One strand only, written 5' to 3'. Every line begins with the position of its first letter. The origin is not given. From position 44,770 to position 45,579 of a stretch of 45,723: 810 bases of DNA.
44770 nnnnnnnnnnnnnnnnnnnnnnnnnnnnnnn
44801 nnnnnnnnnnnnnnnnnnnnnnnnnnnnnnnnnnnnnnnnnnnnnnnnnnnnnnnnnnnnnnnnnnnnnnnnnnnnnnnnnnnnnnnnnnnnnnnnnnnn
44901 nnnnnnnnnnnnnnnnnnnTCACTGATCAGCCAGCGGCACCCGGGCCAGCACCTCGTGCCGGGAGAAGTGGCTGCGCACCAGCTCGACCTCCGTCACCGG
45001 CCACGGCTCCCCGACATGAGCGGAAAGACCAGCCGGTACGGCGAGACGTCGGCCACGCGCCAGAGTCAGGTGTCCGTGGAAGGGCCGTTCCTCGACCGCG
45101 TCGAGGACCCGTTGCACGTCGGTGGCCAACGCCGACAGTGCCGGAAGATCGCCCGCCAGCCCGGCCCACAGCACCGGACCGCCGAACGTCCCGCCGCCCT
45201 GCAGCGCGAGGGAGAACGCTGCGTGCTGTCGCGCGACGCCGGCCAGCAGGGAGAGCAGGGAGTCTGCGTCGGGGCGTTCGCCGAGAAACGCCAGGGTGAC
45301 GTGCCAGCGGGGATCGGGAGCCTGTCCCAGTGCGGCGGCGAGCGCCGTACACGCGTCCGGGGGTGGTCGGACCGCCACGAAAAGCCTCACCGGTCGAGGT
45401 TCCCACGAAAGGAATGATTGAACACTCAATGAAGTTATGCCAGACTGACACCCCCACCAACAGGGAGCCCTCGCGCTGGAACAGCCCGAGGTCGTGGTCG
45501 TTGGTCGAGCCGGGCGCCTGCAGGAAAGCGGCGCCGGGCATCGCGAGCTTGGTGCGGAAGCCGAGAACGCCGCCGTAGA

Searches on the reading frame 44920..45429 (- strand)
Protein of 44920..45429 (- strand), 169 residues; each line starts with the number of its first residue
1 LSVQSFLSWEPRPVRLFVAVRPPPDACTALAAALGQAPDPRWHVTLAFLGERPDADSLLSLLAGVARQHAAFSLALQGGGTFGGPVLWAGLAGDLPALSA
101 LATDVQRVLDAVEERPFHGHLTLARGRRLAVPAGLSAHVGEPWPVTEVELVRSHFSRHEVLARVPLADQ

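Call 4: search_protein_families(library=pfam, proteins=[window:44920-45393:-], max_evalue=0.01)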
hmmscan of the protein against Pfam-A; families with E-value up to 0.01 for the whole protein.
window:44920-45393:- (157 aa): 2 families
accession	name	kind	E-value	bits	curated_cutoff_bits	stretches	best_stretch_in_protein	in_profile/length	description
PF13563.12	2_5_RNA_ligase2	-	5.3e-14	53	27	1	24-141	20-148/152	2'-5' RNA ligase superfamily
PF02834.22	LigT_PEase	-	4.5e-12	46.4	23.3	1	25-72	30-79/87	LigT like Phosphoesterase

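Call 7: find_encoding_contigs(protein=window:44920-45393:-, flank=10000, max_places=10)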
Protein window:44920-45393:- (157 aa): no gene with exactly this product is on record in the collection.

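Call 8: find_encoding_contigs(protein=window:44920-45429:-, flank=10000, max_places=10)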
Protein window:44920-45429:- (169 aa): no gene with exactly this product is on record in the collection.

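Call 10: find_related_loci(query=window:44920-45393:-, collection=genome_contigs, flank=10000)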
Query window:44920-45393:- (157 aa) in genome_contigs; peptide patterns used: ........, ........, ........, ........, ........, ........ (x = any residue, [..] = any of these).
599 stretches matched a pattern (row limit reached: there are more); 46 encode a relative of the query (tblastn E <= 1e-3); 46 distinct loci.
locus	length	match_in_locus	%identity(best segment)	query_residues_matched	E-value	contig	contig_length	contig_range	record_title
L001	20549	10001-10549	39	1-155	4e-17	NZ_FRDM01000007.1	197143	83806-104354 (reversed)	Geodermatophilus obscurus strain DSM 43162, whole genome shotgun sequence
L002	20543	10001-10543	39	2-154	6e-17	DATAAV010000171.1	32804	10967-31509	MAG TPA_asm: Geodermatophilus sp. isolate SMAG_U6681 k141_3368530, whole genome shotgun sequence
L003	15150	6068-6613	39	1-154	3e-16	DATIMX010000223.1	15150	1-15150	MAG TPA_asm: Geodermatophilus sp. isolate SMAG_U15781 k141_739865, whole genome shotgun sequence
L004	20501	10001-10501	42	3-144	3e-16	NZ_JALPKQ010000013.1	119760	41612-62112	Geodermatophilus sp. CPCC 205761 Scaffold13_1, whole genome shotgun sequence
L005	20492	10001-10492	42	2-149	3e-16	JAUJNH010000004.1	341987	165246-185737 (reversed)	MAG: Acidimicrobiales bacterium isolate YX2bin23 opera_contig_61, whole genome shotgun sequence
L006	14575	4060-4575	39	3-156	1e-15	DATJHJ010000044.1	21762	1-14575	MAG TPA_asm: Acidimicrobiales bacterium isolate SMAG_U15509 k141_2664764, whole genome shotgun sequence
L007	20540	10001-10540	41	3-154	1e-15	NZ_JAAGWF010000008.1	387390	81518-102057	Geodermatophilus sabuli strain I12A-02694 Scaffold4_1, whole genome shotgun sequence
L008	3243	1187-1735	41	1-155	3e-15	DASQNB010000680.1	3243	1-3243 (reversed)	MAG TPA_asm: Geodermatophilus sp. isolate SMAG_U10765 k141_515544, whole genome shotgun sequence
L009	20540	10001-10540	39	3-154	4e-15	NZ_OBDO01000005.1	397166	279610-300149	Geodermatophilus sabuli strain DSM 46844, whole genome shotgun sequence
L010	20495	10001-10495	37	3-154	4e-15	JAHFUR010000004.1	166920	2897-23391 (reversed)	MAG: Acidimicrobiia bacterium isolate nzgw84 NODE_62_length_166921_cov_12.823975, whole genome shotgun sequence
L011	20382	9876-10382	37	1-144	5e-15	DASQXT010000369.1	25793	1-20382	MAG TPA_asm: Geodermatophilus sp. isolate SMAG_U11046 k141_102307, whole genome shotgun sequence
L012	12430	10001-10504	41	1-143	3e-14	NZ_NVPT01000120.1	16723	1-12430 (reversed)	Geodermatophilus chilensis strain B12 NODE_120, whole genome shotgun sequence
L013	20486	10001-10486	37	3-155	2e-13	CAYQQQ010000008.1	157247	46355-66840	MAG TPA_asm: uncultured Microthrixaceae bacterium isolate SRP292972_co1_121 genome assembly, contig: NODE_125_length_157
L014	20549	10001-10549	38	1-155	6e-13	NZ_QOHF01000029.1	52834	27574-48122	Geodermatophilus sp. TF02-6 NODE_30_length_52834_cov_412.659874, whole genome shotgun sequence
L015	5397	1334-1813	38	2-150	2e-12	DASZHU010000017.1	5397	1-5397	MAG TPA_asm: Acidimicrobiales bacterium isolate SMAG_U6584 k141_3387039, whole genome shotgun sequence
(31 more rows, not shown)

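Call 11: find_encoding_contigs(protein=window:44920-45390:-, flank=10000, max_places=10)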
Protein window:44920-45390:- (156 aa): no gene with exactly this product is on record in the collection.

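Call 12: find_encoding_contigs(protein=window:44923-45390:-, flank=10000, max_places=10)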
Protein seq(156 aa) (156 aa): no gene with exactly this product is on record in the collection.

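Call 25: find_homologous_proteins(query=window:44923-45390:-, max_evalue=1e-10)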
Query seq(156 aa) (156 aa): 231 proteins with E <= 1e-10 among 6368 candidates; the best 120 are listed.
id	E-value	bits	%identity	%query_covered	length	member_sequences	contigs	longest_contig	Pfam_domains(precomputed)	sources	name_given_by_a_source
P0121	1.8e-92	325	99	97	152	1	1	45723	PF02834.23,PF13563.13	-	-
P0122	5.7e-63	229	74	99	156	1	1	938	PF02834.23,PF13563.13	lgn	-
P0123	4.8e-51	191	65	98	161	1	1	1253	PF02834.23,PF13563.13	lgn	-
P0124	9.0e-51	190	65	98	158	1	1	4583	PF02834.23,PF13563.13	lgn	-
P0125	4.0e-50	188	62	100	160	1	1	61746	PF02834.23,PF13563.13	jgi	jgi:2'-5' RNA ligase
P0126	8.6e-50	187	62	99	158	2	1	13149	PF02834.23,PF13563.13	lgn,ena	-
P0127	2.2e-47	179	62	100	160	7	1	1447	PF02834.23,PF13563.13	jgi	jgi:2'-5' RNA ligase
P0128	3.7e-43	165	56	98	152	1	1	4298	PF02834.23,PF13563.13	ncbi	ncbi:MAG: 2'-5' RNA ligase family protein [Mycobacteriales bacterium]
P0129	1.9e-42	163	58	99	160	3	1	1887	PF02834.23,PF13563.13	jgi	jgi:2'-5' RNA ligase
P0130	2.6e-42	162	61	98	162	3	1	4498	PF02834.23,PF13563.13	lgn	-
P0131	4.4e-42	162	61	98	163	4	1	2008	PF02834.23,PF13563.13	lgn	-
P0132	1.7e-41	160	57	99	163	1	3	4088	PF02834.23,PF13563.13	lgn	-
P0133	4.2e-41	158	59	98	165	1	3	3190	PF02834.23,PF13563.13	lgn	-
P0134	4.9e-41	158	61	99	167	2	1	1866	PF02834.23,PF13563.13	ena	-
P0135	8.7e-40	154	58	98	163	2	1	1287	PF02834.23,PF13563.13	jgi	jgi:2'-5' RNA ligase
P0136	1.1e-36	144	54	98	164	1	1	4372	PF02834.23,PF13563.13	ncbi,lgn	ncbi:MAG: RNA 2',3'-cyclic phosphodiesterase [Mycobacteriales bacterium]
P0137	4.5e-36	142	55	94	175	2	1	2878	PF02834.23,PF13563.13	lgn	-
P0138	1.0e-35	141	52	98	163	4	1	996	PF02834.23,PF13563.13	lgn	-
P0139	7.4e-29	119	52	99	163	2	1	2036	PF02834.23,PF13563.13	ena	-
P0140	1.7e-28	117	50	99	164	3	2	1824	PF02834.23,PF13563.13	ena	-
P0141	1.5e-27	114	49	98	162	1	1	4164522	PF02834.23,PF13563.13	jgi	jgi:2'-5' RNA ligase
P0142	2.1e-27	114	52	94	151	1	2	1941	PF02834.23,PF13563.13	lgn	-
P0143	2.1e-27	114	50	99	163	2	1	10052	PF02834.23,PF13563.13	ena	-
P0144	2.7e-27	114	54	93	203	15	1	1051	PF02834.23,PF13563.13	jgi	-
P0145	7.4e-27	112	49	98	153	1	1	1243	PF02834.23,PF13563.13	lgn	-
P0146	1.4e-26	111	50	100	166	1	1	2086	PF02834.23,PF13563.13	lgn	-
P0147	2.2e-26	111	50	99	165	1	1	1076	PF02834.23,PF13563.13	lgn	-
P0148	2.5e-26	110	47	98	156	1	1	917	PF02834.23,PF13563.13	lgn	-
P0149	3.7e-26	110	51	98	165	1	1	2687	PF02834.23,PF13563.13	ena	-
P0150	5.0e-26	109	50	99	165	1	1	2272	PF02834.23,PF13563.13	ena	-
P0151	5.8e-26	109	52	98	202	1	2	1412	PF02834.23,PF13563.13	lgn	-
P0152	1.4e-25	108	46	100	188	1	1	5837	PF02834.23,PF13563.13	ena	-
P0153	3.8e-25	107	47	100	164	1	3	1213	PF02834.23,PF13563.13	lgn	-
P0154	3.8e-25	107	48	81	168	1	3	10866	PF02834.23,PF13563.13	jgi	jgi:2'-5' RNA ligase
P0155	4.9e-25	106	48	98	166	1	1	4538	PF02834.23,PF13563.13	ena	-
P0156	4.9e-25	106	45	98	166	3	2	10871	PF02834.23,PF13563.13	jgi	jgi:2'-5' RNA ligase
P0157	5.8e-25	106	46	99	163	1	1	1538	PF02834.23,PF13563.13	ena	-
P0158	9.7e-25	105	47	99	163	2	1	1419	PF02834.23,PF13563.13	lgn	-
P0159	1.0e-24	105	49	93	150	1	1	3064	PF02834.23,PF13563.13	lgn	-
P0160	1.1e-24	105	48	98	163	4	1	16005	PF02834.23,PF13563.13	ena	-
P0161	1.9e-24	104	48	96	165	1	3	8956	PF02834.23,PF13563.13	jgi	jgi:RNA 2',3'-cyclic 3'-phosphodiesterase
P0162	2.8e-24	104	45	96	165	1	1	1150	PF02834.23,PF13563.13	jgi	jgi:RNA 2',3'-cyclic 3'-phosphodiesterase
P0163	3.6e-24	103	48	98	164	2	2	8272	PF02834.23,PF13563.13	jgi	jgi:2'-5' RNA ligase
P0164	4.0e-24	103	47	98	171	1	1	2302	PF02834.23,PF13563.13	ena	-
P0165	4.5e-24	103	47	96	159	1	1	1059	PF02834.23,PF13563.13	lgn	-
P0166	5.2e-24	103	47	99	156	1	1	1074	PF02834.23,PF13563.13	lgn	-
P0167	6.8e-24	102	46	100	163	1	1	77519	PF02834.23,PF13563.13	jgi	jgi:RNA 2',3'-cyclic 3'-phosphodiesterase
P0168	7.9e-24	102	48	99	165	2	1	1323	PF02834.23,PF13563.13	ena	-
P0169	8.5e-24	102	49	98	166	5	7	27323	PF02834.23,PF13563.13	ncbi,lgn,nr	ncbi:MAG: 2-5 ligase [Frankiales bacterium]|nr:2-5 ligase [Frankiales bacterium]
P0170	9.6e-24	102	47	98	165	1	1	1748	PF02834.23,PF13563.13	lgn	-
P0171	1.1e-23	102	48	98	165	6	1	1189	PF02834.23,PF13563.13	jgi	jgi:2'-5' RNA ligase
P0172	1.3e-23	102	44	99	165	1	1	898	PF02834.23,PF13563.13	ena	-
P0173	2.9e-23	100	44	100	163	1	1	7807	PF02834.23,PF13563.13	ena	-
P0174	3.0e-23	100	49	96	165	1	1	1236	PF02834.23,PF13563.13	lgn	-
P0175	3.1e-23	100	50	95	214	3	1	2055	PF02834.23,PF13563.13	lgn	-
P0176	3.2e-23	100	46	100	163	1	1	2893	PF02834.23,PF13563.13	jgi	jgi:2'-5' RNA ligase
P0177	3.3e-23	100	47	99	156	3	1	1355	PF02834.23,PF13563.13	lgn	-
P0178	3.3e-23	100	44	98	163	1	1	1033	PF02834.23,PF13563.13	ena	-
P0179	3.7e-23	100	47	99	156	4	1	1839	PF02834.23,PF13563.13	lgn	-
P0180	6.0e-23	99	49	99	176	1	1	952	PF02834.23,PF13563.13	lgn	-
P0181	7.1e-23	99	48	98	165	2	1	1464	PF02834.23,PF13563.13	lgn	-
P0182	8.0e-23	99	44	99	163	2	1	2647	PF02834.23,PF13563.13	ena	-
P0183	8.3e-23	99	48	98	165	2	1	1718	PF02834.23,PF13563.13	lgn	-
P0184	1.3e-22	98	45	98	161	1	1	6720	PF02834.23,PF13563.13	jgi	jgi:2'-5' RNA ligase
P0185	1.7e-22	98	49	98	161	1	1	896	PF02834.23,PF13563.13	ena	-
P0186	3.0e-22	97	47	98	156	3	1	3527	PF02834.23,PF13563.13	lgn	-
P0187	3.0e-22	97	46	98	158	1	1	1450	PF02834.23,PF13563.13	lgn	-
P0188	3.1e-22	97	47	96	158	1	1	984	PF02834.23,PF13563.13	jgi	jgi:2'-5' RNA ligase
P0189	3.8e-22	97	45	100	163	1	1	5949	PF02834.23,PF13563.13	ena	-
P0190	5.0e-22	96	43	100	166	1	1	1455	PF02834.23,PF13563.13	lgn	-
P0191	6.6e-22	96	45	99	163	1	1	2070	PF02834.23,PF13563.13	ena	-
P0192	6.8e-22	96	45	99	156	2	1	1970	PF02834.23,PF13563.13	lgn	-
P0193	7.0e-22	96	45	98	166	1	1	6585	PF02834.23,PF13563.13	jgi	jgi:2'-5' RNA ligase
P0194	9.4e-22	95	48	98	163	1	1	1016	PF02834.23,PF13563.13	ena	-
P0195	1.0e-21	95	50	93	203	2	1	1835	PF02834.23,PF13563.13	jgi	jgi:2'-5' RNA ligase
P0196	1.5e-21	95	45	100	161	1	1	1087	PF02834.23,PF13563.13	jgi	-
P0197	1.5e-21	95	46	99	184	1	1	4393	PF02834.23,PF13563.13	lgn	-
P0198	1.9e-21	95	45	99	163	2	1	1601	PF02834.23,PF13563.13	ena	-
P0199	2.0e-21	94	46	99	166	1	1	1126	PF02834.23,PF13563.13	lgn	-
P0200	2.2e-21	94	46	98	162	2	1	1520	PF02834.23,PF13563.13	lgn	-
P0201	2.6e-21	94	45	100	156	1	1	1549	PF02834.23,PF13563.13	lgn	-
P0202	2.7e-21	94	46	98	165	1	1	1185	PF02834.23,PF13563.13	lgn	-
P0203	3.0e-21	94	44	98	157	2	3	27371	PF02834.23,PF13563.13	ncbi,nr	ncbi:MAG: RNA 2',3'-cyclic phosphodiesterase [Actinobacteria bacterium]|nr:RNA 2',3'-cyclic phosphod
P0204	3.1e-21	94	45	99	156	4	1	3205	PF02834.23,PF13563.13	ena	-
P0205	4.9e-21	93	45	99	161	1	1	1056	PF02834.23,PF13563.13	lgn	-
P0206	8.2e-21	92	45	98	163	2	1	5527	PF02834.23,PF13563.13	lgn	-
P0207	8.6e-21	92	45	98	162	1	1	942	PF02834.23,PF13563.13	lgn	-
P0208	9.9e-21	92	47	99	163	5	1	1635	PF02834.23,PF13563.13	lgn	-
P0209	1.2e-20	92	45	98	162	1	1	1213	PF02834.23,PF13563.13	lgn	-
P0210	1.4e-20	92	45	100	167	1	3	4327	PF02834.23,PF13563.13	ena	-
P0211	1.4e-20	92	47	98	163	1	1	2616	PF02834.23,PF13563.13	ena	-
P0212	1.4e-20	92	44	99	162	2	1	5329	PF02834.23,PF13563.13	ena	-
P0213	1.9e-20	91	45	99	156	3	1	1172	PF02834.23,PF13563.13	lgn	-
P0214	2.0e-20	91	42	99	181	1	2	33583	PF02834.23,PF13563.13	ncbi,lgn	-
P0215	2.1e-20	91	44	99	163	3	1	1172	PF02834.23,PF13563.13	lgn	-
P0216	2.7e-20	91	48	90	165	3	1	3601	PF02834.23,PF13563.13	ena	-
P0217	3.3e-20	90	47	99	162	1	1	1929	PF02834.23,PF13563.13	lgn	-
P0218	4.3e-20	90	45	98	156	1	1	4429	PF02834.23,PF13563.13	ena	-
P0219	4.4e-20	90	44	98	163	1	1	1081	PF02834.23,PF13563.13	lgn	-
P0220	4.6e-20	90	46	98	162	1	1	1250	PF02834.23,PF13563.13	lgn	-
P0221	8.0e-20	89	44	98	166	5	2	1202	PF02834.23,PF13563.13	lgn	-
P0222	8.1e-20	89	45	98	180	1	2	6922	PF02834.23,PF13563.13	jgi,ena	jgi:2'-5' RNA ligase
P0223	1.4e-19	88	44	98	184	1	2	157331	PF02834.23,PF13563.13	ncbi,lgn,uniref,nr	ncbi:2'-5' RNA ligase [Quadrisphaera granulorum]|uniref:RNA 2',3'-cyclic phosphodiesterase n=1 Tax=Q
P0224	1.6e-19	88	42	99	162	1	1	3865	PF02834.23,PF13563.13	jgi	jgi:2'-5' RNA ligase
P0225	1.9e-19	88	43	96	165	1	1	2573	PF02834.23,PF13563.13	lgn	-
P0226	2.1e-19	88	45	98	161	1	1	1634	PF02834.23,PF13563.13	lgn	-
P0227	2.1e-19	88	44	96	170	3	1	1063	PF02834.23,PF13563.13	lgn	-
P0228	2.4e-19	88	46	99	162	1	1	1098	PF02834.23,PF13563.13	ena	-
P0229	3.8e-19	87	44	99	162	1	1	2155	PF02834.23,PF13563.13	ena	-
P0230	4.5e-19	87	42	98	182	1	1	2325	PF02834.23,PF13563.13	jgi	jgi:RNA 2',3'-cyclic 3'-phosphodiesterase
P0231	4.8e-19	87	44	98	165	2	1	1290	PF02834.23,PF13563.13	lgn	-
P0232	5.2e-19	87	52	72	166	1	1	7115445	PF02834.23,PF13563.13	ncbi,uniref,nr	ncbi:RNA 2',3'-cyclic phosphodiesterase [Streptacidiphilus rugosus]|uniref:RNA 2',3'-cyclic phosphod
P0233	6.3e-19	86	45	98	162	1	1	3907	PF02834.23,PF13563.13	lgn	-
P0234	7.1e-19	86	45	95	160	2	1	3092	PF02834.23,PF13563.13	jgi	jgi:2'-5' RNA ligase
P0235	9.0e-19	86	42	99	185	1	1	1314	PF02834.23,PF13563.13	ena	-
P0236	9.1e-19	86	47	98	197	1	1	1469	PF02834.23,PF13563.13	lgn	-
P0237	1.0e-18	86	46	92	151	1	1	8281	PF02834.23,PF13563.13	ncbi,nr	ncbi:MAG: RNA 2',3'-cyclic phosphodiesterase, partial [Actinobacteria bacterium]|nr:RNA 2',3'-cyclic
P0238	1.0e-18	86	44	96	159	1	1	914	PF02834.23,PF13563.13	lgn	-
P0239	1.1e-18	86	45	99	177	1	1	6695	PF02834.23,PF13563.13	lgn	-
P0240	1.5e-18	85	43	91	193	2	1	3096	PF02834.23,PF13563.13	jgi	jgi:2'-5' RNA ligase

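Call 26: find_encoding_contigs(protein=P0121, flank=10000, max_places=10)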
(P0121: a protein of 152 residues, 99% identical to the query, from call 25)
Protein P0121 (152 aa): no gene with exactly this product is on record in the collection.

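Call 27: find_encoding_contigs(protein=P0125, flank=6000, max_places=3)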
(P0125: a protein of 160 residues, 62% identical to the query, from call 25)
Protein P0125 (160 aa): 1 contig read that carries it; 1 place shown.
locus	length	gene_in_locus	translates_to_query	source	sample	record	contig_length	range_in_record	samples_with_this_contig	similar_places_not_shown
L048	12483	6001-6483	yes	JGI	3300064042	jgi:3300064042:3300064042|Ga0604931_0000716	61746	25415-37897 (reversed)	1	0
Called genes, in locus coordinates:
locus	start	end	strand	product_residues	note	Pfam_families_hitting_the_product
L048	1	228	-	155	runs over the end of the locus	PF01967:MoaC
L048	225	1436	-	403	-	PF03453:MoeA_N, PF00994:MoCF_biosynth, PF03454:MoeA_C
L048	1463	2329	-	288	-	PF00483:NTP_transferase, PF12804:NTP_transf_3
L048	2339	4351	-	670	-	PF00672:HAMP, PF01590:GAF, PF13185:GAF_2, PF13492:GAF_3, PF00990:GGDEF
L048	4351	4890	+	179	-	PF01812:5-FTHF_cyc-lig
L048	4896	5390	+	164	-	PF00484:Pro_CA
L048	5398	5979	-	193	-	PF00903:Glyoxalase, PF22677:Ble-like_N (weak), PF13669:Glyoxalase_4 (weak), PF18029:Glyoxalase_6 (weak)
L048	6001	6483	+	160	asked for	PF13563:2_5_RNA_ligase2, PF02834:LigT_PEase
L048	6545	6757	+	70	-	-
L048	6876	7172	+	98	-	PF09723:Zn_ribbon_8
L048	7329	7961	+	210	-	PF00753:Lactamase_B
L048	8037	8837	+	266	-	PF01048:PNP_UDP_1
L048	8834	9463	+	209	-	PF08666:SAF, PF16976:RcpC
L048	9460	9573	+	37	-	-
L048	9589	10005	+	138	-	PF01741:MscL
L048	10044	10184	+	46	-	-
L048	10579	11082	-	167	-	-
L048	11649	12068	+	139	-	PF01243:PNPOx_N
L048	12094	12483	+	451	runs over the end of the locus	PF00875:DNA_photolyase, PF03441:FAD_binding_7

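Call 28: find_encoding_contigs(protein=P0126, flank=6000, max_places=3)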
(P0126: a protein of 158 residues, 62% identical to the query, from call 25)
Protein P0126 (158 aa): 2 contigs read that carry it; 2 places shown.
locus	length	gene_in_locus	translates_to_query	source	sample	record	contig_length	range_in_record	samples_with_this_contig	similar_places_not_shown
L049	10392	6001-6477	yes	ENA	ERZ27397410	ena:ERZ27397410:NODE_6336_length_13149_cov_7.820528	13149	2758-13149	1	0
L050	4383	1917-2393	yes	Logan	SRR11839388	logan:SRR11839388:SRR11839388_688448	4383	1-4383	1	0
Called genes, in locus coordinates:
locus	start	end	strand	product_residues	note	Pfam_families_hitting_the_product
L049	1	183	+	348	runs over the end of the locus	PF00150:Cellulase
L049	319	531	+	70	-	-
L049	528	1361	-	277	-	PF00480:ROK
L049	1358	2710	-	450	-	PF00232:Glyco_hydro_1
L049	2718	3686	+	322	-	PF13641:Glyco_tranf_2_3, PF00535:Glycos_transf_2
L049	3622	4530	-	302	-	PF01261:AP_endonuc_2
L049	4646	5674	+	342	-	PF01408:GFO_IDH_MocA, PF22725:GFO_IDH_MocA_C3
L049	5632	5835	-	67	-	-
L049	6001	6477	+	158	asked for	PF02834:LigT_PEase, PF13563:2_5_RNA_ligase2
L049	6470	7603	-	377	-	PF13173:AAA_14 (faint)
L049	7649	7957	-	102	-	PF13560:HTH_31, PF13744:HTH_37, PF04545:Sigma70_r4 (faint), PF13443:HTH_26 (weak), PF01381:HTH_3, PF12844:HTH_19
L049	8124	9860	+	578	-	PF00082:Peptidase_S8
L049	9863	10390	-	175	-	?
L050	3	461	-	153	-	?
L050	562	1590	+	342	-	PF01408:GFO_IDH_MocA, PF22725:GFO_IDH_MocA_C3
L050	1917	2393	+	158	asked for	PF02834:LigT_PEase, PF13563:2_5_RNA_ligase2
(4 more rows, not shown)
